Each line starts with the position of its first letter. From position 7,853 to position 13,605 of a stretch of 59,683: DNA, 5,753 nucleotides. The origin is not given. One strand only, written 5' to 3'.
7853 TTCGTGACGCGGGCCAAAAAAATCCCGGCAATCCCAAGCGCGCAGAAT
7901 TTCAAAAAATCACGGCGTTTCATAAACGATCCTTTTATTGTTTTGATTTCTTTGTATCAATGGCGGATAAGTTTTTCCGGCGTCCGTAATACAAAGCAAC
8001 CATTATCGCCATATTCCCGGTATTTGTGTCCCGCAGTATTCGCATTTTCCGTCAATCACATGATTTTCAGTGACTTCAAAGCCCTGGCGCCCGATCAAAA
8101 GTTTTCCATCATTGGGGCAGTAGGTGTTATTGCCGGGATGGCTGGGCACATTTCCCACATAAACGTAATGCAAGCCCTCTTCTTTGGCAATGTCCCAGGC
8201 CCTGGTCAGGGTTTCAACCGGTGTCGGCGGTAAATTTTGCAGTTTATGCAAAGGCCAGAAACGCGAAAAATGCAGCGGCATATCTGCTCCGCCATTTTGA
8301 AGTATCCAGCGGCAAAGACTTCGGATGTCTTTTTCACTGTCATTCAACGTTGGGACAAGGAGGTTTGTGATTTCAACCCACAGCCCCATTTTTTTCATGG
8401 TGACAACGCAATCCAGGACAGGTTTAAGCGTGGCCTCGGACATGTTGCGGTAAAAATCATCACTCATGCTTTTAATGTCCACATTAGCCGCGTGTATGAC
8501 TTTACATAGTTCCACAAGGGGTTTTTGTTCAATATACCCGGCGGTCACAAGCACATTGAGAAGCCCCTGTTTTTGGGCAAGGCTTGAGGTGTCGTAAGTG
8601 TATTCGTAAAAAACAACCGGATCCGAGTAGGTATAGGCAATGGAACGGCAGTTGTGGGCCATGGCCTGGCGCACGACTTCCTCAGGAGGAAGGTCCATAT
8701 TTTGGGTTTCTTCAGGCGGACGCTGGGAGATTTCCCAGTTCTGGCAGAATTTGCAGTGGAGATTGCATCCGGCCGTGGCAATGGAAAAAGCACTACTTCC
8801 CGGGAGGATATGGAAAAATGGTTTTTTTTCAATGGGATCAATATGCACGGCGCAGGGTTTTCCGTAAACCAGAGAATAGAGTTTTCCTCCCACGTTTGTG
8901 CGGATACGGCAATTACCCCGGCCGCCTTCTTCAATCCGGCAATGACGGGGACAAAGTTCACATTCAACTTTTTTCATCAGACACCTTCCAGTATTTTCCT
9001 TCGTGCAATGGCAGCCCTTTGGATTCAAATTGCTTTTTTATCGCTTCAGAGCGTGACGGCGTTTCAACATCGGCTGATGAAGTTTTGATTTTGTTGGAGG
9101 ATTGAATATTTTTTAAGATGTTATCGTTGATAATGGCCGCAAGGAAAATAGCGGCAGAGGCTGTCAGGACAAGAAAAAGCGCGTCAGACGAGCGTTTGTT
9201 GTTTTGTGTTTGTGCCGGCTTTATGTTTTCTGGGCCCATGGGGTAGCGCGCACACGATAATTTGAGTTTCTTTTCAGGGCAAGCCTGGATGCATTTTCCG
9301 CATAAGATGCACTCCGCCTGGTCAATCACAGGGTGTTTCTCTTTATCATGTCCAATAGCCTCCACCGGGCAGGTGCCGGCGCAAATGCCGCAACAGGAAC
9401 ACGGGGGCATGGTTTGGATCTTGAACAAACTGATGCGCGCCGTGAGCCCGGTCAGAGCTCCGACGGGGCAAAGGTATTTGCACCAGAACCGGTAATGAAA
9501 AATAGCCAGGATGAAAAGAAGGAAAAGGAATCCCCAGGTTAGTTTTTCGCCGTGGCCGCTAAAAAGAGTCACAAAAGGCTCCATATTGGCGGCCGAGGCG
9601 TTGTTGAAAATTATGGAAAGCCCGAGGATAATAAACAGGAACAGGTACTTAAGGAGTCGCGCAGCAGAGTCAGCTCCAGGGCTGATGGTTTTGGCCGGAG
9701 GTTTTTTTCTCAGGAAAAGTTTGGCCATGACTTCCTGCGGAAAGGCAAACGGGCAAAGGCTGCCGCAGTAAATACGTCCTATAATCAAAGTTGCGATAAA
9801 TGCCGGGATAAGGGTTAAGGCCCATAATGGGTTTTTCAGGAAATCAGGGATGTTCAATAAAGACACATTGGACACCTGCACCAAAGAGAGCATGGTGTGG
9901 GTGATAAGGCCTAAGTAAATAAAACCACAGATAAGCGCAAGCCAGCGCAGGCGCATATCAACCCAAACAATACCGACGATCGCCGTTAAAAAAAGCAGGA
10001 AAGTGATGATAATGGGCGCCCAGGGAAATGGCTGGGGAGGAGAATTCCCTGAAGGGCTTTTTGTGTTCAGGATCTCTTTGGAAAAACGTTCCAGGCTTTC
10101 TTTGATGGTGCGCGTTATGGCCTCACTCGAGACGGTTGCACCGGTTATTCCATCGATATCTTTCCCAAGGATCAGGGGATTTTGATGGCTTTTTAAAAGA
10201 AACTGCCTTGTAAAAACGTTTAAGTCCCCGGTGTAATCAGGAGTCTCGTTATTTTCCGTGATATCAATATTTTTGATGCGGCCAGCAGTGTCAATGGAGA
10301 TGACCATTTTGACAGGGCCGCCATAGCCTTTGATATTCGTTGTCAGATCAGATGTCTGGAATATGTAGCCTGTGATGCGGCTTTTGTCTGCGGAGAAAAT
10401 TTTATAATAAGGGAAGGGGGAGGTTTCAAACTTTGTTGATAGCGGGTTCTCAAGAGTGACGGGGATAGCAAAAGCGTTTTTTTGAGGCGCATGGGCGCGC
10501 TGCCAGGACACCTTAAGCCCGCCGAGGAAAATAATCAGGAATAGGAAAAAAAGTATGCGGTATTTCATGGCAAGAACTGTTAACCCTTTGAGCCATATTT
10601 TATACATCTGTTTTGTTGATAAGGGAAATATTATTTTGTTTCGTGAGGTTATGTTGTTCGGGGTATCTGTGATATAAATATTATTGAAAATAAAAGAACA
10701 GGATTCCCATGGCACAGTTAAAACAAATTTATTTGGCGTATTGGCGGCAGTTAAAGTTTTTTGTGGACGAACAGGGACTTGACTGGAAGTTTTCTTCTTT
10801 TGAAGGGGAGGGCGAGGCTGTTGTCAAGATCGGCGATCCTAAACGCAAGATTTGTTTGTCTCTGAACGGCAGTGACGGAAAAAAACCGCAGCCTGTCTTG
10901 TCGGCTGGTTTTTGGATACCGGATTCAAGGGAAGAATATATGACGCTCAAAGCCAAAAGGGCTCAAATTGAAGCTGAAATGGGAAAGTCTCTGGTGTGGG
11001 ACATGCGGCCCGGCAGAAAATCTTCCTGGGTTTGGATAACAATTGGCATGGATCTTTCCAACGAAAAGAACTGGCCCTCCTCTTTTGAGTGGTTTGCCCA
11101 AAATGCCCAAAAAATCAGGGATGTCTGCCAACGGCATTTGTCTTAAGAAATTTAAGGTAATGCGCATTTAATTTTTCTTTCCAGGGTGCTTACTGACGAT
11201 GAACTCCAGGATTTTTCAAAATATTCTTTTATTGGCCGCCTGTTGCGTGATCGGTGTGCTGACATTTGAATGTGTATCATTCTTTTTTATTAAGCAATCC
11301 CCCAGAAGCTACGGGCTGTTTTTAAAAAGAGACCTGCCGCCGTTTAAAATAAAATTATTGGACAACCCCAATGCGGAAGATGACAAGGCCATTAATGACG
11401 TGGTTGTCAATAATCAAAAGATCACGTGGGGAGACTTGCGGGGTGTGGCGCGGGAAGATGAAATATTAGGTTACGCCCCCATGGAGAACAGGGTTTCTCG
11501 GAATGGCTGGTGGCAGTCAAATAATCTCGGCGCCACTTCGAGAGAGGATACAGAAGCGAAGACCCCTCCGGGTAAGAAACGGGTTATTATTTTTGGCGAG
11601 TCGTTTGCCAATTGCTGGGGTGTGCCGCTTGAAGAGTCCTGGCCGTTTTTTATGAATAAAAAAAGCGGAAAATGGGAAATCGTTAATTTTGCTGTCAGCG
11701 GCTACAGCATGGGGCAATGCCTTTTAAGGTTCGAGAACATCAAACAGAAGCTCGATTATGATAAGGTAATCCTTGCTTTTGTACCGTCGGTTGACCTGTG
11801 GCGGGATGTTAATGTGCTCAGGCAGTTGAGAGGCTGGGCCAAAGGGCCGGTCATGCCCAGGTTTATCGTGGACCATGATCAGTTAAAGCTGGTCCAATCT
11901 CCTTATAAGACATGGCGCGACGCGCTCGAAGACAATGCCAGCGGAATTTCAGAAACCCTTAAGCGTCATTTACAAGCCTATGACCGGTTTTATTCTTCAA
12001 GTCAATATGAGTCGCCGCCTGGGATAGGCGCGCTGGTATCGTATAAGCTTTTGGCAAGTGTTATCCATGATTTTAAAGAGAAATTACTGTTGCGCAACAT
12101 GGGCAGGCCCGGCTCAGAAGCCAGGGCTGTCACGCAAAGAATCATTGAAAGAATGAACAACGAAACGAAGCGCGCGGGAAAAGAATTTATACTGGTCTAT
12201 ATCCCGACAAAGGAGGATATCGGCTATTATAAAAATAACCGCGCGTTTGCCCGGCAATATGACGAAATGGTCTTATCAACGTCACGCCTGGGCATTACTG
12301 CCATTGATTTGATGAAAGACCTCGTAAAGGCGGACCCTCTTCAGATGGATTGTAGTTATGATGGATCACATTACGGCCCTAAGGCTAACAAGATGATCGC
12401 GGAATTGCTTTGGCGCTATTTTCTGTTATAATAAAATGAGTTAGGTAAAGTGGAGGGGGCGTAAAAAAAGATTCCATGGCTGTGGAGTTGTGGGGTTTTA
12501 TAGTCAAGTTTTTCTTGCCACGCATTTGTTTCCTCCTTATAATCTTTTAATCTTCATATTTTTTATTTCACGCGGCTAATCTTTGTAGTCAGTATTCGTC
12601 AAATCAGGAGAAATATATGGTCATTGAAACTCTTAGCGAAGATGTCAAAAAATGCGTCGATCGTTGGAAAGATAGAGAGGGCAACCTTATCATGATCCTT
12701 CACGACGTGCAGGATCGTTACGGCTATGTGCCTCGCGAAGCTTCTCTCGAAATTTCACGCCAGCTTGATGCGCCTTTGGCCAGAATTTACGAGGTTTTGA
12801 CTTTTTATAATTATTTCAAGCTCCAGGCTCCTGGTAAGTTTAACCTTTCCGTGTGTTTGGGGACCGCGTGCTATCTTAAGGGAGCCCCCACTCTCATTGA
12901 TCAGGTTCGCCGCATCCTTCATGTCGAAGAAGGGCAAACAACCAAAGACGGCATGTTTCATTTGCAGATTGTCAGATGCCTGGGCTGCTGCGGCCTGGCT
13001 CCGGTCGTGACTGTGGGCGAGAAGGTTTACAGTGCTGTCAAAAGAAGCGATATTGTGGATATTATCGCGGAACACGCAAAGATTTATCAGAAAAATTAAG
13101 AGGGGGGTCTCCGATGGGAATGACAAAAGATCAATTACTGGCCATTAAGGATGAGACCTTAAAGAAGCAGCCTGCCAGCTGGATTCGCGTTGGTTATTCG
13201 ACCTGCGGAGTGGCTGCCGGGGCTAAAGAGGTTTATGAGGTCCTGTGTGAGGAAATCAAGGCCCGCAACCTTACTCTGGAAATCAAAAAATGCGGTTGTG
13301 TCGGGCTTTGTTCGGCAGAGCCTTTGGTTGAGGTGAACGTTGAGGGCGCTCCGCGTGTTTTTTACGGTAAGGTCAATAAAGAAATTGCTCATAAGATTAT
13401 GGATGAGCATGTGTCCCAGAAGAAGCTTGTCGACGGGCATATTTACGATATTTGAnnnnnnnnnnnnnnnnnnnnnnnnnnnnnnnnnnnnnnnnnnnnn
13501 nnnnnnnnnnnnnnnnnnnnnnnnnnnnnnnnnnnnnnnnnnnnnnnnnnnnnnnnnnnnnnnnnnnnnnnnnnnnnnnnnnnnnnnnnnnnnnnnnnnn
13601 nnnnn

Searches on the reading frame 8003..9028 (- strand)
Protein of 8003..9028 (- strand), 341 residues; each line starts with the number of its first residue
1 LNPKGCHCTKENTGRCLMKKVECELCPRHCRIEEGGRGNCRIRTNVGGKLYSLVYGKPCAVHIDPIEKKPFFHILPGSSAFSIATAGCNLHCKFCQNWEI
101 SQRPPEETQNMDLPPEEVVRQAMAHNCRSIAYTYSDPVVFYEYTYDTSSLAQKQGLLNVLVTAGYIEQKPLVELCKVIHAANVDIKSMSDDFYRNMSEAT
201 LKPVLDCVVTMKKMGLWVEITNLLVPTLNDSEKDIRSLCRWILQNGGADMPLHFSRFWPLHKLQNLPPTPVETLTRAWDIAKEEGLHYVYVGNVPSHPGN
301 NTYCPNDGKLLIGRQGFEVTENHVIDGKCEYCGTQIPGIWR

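Call 67: search_protein_families(library=pfam, proteins=[window:8003-9028:-], max_evalue=0.00001)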
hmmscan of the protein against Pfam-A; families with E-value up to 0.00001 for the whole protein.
window:8003-9028:- (341 aa): 1 family
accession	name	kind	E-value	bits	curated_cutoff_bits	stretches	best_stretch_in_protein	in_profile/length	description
PF04055.27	Radical_SAM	-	3.1e-18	67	29.5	1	84-236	3-163/166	Radical SAM superfamily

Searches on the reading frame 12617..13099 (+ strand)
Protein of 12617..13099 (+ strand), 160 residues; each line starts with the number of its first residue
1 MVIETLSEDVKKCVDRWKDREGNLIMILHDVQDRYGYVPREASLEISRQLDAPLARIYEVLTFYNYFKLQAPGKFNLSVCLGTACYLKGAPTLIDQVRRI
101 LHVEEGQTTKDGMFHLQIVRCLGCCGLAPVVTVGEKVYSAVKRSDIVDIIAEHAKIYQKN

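Call 15: search_protein_families(library=pfam, proteins=[window:12617-13099:+])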
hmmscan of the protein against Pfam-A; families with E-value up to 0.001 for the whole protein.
window:12617-13099:+ (160 aa): 1 family
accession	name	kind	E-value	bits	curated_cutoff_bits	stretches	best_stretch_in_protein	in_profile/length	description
PF01257.25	2Fe-2S_thioredx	-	2.3e-44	151.2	24.8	1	11-152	2-143/145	Thioredoxin-like [2Fe-2S] ferredoxin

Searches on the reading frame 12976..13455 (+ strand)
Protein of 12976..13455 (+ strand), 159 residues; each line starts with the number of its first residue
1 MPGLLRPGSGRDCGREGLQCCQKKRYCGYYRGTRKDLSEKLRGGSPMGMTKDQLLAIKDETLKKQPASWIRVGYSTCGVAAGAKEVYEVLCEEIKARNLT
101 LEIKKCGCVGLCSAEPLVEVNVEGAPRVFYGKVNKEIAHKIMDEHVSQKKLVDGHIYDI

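Call 15: search_protein_families(library=pfam, proteins=[window:12976-13455:+])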
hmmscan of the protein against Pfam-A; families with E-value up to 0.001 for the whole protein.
window:12976-13455:+ (159 aa): 1 family
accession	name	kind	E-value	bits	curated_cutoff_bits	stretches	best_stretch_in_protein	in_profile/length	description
PF01257.25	2Fe-2S_thioredx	-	7e-05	23.1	24.8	1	67-143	65-142/145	Thioredoxin-like [2Fe-2S] ferredoxin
